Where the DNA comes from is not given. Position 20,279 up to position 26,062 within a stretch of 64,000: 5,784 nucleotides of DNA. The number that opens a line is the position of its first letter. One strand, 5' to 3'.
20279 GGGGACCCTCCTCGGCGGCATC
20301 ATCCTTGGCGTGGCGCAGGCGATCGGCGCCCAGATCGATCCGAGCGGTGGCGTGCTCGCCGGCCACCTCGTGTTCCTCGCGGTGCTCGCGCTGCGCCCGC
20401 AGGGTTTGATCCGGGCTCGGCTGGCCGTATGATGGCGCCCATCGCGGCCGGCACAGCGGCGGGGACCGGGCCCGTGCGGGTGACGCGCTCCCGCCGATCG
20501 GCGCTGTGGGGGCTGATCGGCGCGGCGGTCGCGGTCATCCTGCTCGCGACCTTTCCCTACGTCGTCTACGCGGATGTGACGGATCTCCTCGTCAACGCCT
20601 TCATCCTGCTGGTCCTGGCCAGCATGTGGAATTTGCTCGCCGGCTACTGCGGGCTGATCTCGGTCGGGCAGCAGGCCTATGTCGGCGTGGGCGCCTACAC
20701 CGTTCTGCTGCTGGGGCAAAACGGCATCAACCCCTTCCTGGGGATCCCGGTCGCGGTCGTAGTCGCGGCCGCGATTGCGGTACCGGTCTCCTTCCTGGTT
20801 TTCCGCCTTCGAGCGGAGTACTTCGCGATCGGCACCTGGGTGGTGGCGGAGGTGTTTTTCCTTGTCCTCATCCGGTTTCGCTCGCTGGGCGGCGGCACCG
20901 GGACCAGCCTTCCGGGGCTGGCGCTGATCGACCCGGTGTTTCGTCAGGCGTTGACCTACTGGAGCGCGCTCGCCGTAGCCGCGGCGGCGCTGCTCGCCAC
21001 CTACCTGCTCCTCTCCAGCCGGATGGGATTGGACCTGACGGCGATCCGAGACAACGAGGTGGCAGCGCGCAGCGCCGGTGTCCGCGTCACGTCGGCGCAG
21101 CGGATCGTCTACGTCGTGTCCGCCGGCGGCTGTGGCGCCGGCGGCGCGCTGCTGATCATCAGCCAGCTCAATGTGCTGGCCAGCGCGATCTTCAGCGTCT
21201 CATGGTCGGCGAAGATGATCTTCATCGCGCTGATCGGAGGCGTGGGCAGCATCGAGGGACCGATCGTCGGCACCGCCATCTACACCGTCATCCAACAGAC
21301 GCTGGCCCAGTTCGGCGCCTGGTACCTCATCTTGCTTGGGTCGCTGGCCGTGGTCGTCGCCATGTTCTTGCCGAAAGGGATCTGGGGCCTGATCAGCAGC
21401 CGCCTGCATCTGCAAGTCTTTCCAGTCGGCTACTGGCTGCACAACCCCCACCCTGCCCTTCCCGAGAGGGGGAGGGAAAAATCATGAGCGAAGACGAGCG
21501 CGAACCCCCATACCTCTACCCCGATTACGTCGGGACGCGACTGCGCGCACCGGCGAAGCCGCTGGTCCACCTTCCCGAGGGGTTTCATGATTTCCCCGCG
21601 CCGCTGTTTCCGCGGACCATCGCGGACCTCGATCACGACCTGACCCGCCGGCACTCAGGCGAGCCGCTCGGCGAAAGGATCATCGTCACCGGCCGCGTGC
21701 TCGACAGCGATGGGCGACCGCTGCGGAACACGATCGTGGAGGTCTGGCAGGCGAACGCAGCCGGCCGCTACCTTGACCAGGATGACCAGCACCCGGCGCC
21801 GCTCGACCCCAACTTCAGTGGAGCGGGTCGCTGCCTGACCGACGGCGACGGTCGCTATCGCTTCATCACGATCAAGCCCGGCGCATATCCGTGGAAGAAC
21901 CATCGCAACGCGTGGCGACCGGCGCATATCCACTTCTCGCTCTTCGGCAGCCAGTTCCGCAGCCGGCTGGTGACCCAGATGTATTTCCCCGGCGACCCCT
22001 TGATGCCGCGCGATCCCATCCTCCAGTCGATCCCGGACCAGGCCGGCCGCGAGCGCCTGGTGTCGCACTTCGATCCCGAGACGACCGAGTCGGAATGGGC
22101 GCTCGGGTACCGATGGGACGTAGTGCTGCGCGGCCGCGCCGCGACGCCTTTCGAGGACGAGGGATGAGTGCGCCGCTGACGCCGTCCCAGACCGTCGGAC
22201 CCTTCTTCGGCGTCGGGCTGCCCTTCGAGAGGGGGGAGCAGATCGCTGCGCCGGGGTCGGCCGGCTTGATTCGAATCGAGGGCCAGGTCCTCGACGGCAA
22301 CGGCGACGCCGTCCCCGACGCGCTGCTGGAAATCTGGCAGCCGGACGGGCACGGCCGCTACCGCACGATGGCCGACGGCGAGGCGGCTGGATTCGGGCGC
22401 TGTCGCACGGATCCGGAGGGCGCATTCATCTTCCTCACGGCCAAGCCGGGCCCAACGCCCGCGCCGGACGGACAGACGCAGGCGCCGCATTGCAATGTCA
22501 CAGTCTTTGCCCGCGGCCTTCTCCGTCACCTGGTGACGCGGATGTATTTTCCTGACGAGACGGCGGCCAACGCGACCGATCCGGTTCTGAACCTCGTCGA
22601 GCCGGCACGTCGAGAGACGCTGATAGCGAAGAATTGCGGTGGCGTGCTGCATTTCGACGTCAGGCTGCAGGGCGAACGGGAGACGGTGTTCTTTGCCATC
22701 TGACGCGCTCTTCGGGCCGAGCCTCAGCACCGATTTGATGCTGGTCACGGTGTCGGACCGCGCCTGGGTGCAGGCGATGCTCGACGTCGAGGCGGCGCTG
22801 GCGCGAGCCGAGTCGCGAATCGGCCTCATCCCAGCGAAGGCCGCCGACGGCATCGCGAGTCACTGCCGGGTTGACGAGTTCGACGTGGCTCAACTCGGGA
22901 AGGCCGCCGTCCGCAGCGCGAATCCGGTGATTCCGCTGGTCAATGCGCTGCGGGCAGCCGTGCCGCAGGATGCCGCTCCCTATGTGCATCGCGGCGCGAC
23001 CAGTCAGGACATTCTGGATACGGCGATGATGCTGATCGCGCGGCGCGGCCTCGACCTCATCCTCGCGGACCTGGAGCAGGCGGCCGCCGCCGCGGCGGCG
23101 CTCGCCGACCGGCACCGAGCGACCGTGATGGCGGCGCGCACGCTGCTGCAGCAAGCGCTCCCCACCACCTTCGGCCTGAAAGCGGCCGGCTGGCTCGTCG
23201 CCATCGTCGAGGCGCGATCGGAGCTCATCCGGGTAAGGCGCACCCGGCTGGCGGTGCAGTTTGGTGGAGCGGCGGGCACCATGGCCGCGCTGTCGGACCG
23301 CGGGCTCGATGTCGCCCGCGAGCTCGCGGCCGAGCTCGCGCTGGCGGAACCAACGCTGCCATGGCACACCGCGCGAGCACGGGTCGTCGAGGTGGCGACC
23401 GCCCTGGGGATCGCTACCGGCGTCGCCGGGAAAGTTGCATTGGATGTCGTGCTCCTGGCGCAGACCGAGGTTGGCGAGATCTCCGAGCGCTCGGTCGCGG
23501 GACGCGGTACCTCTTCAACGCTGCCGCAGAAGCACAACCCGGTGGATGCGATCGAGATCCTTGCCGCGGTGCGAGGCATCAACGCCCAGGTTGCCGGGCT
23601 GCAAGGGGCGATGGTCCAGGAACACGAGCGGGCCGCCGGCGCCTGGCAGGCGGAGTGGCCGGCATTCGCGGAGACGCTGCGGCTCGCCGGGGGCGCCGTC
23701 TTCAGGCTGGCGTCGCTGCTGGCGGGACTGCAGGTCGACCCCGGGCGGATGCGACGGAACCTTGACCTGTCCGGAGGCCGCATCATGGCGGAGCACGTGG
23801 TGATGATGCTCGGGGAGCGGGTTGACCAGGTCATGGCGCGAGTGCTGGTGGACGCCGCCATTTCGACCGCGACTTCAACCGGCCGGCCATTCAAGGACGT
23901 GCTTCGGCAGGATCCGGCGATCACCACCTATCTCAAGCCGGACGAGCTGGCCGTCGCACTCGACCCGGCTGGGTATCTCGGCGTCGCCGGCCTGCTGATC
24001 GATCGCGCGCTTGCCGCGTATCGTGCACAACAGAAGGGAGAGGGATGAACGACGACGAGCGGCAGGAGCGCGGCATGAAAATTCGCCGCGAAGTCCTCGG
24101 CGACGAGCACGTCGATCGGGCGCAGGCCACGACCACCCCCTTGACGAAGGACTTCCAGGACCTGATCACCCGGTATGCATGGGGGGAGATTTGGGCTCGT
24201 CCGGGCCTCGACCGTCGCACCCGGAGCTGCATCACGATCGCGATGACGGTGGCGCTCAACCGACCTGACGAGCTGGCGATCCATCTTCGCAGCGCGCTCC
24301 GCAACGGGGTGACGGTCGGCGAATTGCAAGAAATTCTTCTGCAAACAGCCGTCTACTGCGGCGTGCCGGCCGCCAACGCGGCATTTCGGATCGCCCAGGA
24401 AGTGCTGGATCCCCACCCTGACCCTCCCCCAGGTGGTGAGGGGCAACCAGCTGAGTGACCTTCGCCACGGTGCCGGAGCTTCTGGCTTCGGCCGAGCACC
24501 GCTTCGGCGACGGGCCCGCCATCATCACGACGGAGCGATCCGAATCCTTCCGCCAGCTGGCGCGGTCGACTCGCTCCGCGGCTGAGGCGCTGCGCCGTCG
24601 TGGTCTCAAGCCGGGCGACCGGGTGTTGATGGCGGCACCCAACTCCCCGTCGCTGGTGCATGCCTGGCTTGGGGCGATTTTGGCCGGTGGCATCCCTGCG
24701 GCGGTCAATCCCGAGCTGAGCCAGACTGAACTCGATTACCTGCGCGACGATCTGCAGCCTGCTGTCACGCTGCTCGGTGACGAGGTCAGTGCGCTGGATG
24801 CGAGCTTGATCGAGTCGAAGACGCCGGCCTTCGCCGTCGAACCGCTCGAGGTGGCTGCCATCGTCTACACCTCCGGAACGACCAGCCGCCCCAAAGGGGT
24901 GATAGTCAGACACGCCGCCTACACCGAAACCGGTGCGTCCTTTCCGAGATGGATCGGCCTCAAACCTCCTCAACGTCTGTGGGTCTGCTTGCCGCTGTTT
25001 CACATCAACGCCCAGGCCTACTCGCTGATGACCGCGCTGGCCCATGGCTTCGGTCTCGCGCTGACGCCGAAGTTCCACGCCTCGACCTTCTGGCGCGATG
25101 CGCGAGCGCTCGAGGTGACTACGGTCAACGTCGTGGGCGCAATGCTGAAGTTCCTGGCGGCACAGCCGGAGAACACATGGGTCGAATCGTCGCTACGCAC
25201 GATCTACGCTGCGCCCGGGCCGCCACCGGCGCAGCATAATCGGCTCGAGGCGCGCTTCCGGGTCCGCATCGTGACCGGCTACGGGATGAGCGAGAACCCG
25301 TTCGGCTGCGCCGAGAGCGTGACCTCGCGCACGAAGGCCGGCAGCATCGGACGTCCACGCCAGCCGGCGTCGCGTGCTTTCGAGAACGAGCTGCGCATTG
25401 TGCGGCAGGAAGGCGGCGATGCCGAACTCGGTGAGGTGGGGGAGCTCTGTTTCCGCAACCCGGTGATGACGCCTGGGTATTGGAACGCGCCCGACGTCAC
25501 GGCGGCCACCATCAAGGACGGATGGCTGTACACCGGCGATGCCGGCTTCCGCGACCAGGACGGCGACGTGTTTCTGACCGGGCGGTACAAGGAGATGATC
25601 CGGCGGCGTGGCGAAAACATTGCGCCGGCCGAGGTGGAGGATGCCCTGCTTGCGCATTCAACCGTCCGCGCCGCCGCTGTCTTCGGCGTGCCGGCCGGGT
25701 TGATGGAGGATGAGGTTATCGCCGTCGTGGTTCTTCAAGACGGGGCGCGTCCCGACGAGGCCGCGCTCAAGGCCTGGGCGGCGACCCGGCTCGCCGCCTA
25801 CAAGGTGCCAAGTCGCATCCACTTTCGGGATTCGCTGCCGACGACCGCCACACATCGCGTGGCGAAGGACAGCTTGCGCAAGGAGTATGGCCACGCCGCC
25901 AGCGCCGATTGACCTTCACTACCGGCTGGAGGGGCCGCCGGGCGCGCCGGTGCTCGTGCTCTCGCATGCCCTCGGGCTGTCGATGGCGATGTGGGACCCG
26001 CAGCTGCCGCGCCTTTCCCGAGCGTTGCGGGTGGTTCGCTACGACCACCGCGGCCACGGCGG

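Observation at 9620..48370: Dispersed G/C-rich hairpin repeat family at 12 loci: two hairpin types sharing an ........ module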

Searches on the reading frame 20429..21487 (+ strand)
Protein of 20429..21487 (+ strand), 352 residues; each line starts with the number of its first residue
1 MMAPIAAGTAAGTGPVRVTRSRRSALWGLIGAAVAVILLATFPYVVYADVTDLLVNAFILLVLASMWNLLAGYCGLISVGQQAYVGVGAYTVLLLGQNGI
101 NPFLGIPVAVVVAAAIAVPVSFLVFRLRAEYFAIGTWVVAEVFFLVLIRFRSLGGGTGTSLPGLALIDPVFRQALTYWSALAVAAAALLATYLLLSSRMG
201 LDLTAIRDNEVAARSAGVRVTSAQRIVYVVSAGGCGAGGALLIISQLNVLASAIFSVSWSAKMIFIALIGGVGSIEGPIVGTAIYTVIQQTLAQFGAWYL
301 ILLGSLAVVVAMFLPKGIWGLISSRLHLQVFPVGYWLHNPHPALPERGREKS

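Call 46: search_protein_families(library=pfam, proteins=[window:20429-21487:+], max_evalue=0.01)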
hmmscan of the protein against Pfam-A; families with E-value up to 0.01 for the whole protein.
window:20429-21487:+ (352 aa): 1 family
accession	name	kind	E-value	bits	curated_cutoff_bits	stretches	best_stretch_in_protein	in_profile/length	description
PF02653.21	BPD_transp_2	-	9.2e-35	120.5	26.8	1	52-310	4-268/269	Branched-chain amino acid transport system / permease component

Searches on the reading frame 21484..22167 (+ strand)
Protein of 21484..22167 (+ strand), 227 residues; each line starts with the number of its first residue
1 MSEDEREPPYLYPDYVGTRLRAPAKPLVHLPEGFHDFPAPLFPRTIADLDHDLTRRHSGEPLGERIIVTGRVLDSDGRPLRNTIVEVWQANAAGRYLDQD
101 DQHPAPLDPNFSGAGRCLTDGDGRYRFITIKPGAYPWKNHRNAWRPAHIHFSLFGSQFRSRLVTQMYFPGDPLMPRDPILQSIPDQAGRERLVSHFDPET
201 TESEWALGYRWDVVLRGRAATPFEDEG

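Call 46: search_protein_families(library=pfam, proteins=[window:21484-22167:+], max_evalue=0.01)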
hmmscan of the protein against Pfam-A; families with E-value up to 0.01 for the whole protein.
window:21484-22167:+ (227 aa): 3 families
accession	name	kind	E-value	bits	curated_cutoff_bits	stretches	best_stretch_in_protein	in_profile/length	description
PF00775.27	Dioxygenase_C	-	2.1e-55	187.4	27.3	1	39-217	3-182/182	Dioxygenase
PF12391.13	PCDO_beta_N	-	5.4e-08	32.8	24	1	8-31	9-32/34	Protocatechuate 3,4-dioxygenase beta subunit N terminal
PF13620.12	CarboxypepD_reg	-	0.00035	21.3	32.3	1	68-135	2-50/82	Carboxypeptidase regulatory-like domain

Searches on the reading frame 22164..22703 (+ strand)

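Call 62: search_protein_families(library=pfam, proteins=[window:22164-22703:+], max_evalue=0.001)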
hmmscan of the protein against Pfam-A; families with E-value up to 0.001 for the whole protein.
window:22164-22703:+ (179 aa): 1 family
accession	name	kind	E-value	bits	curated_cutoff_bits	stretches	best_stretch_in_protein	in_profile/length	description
PF00775.27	Dioxygenase_C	-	1.5e-14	54.3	27.3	1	36-156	30-160/182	Dioxygenase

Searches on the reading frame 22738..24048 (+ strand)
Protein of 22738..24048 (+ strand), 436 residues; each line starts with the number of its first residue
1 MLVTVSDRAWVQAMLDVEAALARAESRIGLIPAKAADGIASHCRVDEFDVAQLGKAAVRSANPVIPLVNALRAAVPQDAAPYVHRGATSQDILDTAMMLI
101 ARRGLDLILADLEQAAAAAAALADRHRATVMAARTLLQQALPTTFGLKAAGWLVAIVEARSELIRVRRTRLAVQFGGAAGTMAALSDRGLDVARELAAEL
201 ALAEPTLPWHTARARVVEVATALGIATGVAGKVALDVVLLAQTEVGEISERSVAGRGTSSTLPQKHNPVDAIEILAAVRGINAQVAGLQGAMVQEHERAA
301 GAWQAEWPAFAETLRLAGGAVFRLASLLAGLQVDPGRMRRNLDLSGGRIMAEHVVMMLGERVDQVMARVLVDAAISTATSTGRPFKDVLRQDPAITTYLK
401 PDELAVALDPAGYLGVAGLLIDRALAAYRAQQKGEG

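Call 62: search_protein_families(library=pfam, proteins=[window:22738-24048:+], max_evalue=0.001)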
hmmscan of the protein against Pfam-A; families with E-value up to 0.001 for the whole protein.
window:22738-24048:+ (436 aa): 2 families
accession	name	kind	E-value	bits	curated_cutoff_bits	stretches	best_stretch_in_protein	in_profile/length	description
PF00206.25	Lyase_1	-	8.4e-35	121.1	27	1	9-287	18-312/312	Lyase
PF10397.14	ADSL_C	-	1.1e-10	42.1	32.7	1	347-423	1-78/79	Adenylosuccinate lyase C-terminus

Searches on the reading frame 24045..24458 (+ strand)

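Call 46: search_protein_families(library=pfam, proteins=[window:24045-24458:+], max_evalue=0.01)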
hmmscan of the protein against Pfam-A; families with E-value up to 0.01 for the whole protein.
window:24045-24458:+ (137 aa): 1 family
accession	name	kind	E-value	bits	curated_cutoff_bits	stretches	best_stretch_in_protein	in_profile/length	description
PF02627.25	CMD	-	2.4e-25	88.8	23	1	36-119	2-84/84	Carboxymuconolactone decarboxylase family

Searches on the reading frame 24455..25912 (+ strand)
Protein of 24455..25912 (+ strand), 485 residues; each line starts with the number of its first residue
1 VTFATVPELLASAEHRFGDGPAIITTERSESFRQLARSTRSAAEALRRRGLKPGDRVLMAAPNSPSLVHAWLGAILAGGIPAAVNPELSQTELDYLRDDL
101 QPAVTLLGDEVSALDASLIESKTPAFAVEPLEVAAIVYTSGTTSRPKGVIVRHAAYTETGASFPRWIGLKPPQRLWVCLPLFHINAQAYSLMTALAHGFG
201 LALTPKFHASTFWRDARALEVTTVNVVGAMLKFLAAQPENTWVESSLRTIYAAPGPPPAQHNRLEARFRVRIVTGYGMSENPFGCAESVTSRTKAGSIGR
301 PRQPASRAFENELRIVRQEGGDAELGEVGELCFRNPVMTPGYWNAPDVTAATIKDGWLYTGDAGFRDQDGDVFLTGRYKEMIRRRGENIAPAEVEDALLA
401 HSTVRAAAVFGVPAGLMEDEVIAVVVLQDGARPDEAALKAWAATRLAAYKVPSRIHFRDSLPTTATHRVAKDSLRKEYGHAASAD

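Call 46: search_protein_families(library=pfam, proteins=[window:24455-25912:+], max_evalue=0.01)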
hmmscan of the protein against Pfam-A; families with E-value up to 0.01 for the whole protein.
window:24455-25912:+ (485 aa): 2 families
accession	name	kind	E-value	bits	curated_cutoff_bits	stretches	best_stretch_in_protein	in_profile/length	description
PF00501.34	AMP-binding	-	4e-62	210.7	29.9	1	15-343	6-384/384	AMP-binding enzyme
PF13193.12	AMP-binding_C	-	4.6e-16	59.9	24.5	1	393-466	1-74/76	AMP-binding enzyme C-terminal domain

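Call 50: find_related_loci(query=window:24455-25912:+, collection=metagenome_contigs, flank=10000)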
Query window:24455-25912:+ (485 aa) in metagenome_contigs; peptide patterns used: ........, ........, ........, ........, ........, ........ (x = any residue, [..] = any of these).
281 stretches matched a pattern; 142 encode a relative of the query (tblastn E <= 1e-3); the best 80 are kept; 80 distinct loci.
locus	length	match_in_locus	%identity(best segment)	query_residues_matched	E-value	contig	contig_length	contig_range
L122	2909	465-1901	86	1-479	0e+0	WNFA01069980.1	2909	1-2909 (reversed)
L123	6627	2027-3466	86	1-480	0e+0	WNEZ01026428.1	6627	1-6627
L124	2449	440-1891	85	1-485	0e+0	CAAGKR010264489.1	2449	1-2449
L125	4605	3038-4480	86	1-481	0e+0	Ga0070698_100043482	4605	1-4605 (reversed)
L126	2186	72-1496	86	1-481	0e+0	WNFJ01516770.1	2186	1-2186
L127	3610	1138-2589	86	1-485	0e+0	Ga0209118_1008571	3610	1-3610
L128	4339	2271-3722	85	1-485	0e+0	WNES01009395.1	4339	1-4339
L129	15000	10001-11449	84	1-483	0e+0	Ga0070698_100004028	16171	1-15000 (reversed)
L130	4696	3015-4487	84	1-480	0e+0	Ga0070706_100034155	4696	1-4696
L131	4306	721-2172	85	1-485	0e+0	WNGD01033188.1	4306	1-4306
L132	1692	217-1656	85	1-480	0e+0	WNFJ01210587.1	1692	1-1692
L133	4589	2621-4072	84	1-485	0e+0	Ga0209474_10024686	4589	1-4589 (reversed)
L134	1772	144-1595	84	1-480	0e+0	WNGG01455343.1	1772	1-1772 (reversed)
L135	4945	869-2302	85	1-480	0e+0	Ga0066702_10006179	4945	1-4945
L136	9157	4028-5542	84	1-481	0e+0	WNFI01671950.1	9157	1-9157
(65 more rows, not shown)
